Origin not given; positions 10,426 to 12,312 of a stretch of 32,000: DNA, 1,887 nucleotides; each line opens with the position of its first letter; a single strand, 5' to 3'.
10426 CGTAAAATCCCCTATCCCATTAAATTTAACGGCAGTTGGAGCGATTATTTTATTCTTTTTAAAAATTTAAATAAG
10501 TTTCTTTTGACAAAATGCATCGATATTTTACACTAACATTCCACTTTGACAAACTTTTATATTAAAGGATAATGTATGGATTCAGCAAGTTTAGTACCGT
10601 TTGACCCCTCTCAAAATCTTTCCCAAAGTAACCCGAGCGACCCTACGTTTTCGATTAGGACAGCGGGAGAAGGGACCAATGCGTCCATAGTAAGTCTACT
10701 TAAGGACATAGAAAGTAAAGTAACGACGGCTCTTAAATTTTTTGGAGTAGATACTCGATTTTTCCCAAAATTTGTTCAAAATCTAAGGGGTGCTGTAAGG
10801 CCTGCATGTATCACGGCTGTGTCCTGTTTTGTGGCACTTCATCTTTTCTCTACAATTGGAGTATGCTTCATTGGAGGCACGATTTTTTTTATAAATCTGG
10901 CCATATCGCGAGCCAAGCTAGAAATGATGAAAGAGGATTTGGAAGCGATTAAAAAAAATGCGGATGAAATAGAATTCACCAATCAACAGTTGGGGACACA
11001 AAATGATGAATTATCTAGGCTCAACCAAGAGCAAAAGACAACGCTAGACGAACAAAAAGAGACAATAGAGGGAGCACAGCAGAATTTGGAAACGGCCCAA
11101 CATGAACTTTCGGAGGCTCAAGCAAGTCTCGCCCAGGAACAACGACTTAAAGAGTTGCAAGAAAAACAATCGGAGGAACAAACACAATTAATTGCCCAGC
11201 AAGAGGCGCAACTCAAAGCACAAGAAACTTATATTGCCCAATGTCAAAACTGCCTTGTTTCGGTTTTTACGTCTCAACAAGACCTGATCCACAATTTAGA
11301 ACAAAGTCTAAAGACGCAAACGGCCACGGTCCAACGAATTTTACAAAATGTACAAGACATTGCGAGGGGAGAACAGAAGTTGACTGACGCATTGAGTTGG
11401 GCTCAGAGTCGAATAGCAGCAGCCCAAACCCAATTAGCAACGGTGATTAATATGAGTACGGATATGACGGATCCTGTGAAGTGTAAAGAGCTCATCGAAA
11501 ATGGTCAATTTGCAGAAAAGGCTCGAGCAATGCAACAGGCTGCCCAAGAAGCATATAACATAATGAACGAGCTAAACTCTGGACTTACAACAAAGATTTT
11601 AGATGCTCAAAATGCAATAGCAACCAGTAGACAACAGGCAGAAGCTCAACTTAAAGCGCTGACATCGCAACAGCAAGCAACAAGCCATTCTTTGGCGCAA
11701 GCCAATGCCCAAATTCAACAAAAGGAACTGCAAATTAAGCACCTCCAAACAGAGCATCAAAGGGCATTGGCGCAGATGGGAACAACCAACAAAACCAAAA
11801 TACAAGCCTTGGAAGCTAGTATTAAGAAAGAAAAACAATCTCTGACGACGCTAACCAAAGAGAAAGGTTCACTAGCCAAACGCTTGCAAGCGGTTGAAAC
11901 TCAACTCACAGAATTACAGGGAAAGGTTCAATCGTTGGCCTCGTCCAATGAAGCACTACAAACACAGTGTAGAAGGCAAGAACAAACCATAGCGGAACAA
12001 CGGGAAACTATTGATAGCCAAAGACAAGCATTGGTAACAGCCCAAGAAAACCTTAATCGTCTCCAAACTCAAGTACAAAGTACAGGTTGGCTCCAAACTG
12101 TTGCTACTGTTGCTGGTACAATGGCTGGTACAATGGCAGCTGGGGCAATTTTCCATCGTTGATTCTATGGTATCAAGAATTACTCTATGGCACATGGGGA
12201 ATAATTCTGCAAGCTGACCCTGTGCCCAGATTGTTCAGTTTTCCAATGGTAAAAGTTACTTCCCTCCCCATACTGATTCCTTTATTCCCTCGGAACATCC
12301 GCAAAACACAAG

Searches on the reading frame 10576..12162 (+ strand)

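Call 4: search_protein_families(library=pfam, proteins=[window:10576-12162:+], max_evalue=1)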
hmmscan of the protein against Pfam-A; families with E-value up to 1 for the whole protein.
window:10576-12162:+ (528 aa): 5 families
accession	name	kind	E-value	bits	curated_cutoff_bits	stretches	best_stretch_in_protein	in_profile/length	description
PF23991.1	DUF7310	-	0.0071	17.2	40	1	409-455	5-57/83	Coiled-coil region of unknown function (DUF7310)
PF13851.11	GAS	-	0.028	14.2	32.3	1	217-292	7-82/200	Growth-arrest specific micro-tubule binding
PF16515.11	HIP1_clath_bdg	-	0.036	14.9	28.8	1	122-190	15-80/99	Clathrin-binding domain of Huntingtin-interacting protein 1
PF20882.2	Sos7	-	0.038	14.6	27.3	1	141-180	34-73/75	Kinetochore protein Sos7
PF16566.10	CREPT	-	0.49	10.9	29.3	1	299-398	29-120/147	Cell-cycle alteration and expression-elevated protein in tumour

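Call 5: search_protein_families(library=ncbifam, proteins=[window:10576-12162:+], max_evalue=1)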
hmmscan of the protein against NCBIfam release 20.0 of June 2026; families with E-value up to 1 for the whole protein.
window:10576-12162:+ (528 aa): 13 families
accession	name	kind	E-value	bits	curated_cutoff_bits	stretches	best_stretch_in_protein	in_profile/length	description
TIGR02168.1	SMC_prok_B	equivalog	1.1e-08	33.3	567.35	2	313-502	277-467/1181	chromosome segregation protein SMC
TIGR02169.1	SMC_prok_A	equivalog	2.1e-05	22.4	729.4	2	311-501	256-445/1165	chromosome segregation protein SMC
NF045487.1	ASRP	equivalog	0.00011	21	300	1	119-488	124-478/593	archaea-specific SMC-related protein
NF038350.1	taxis_HmpF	equivalog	0.00021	19.8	200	1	115-290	119-286/553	pilus motility taxis protein HmpF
NF002572.0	PRK02224.1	equivalog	0.00099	17.5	1087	2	233-488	381-638/888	DNA double-strand break repair ATPase Rad50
NF041034.1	Rad50_Sulf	equivalog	0.012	13.5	1000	1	345-504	554-717/872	DNA double-strand break repair ATPase Rad50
NF003034.1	PRK03918.1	equivalog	0.04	11.9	700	2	310-497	200-382/878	DNA double-strand break repair ATPase Rad50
TIGR02891.1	CtaD_CoxA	equivalog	0.041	12.5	670.75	1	46-121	402-478/504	cytochrome c oxidase subunit I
NF041035.1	Rad50_Halo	equivalog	0.086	11.2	1000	1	114-498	343-722/883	DNA double-strand break repair ATPase Rad50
TIGR04523.1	Mplasa_alph_rch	subfamily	0.14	10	270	1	243-501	211-467/745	helix-rich protein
NF040788.1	S-lay_SlaB_Mtsph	equivalog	0.35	9.7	700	1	432-509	312-389/416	S-layer protein SlaB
NF045780.1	TrlF_fam_ATP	equivalog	0.82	8.3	350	1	234-495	478-733/944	TrlF family AAA-like ATPase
NF052320.1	Cbp1_fam_LP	subfamily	0.89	9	90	1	316-480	39-189/286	Cbp1 family collagen-binding glycoprotein adhesin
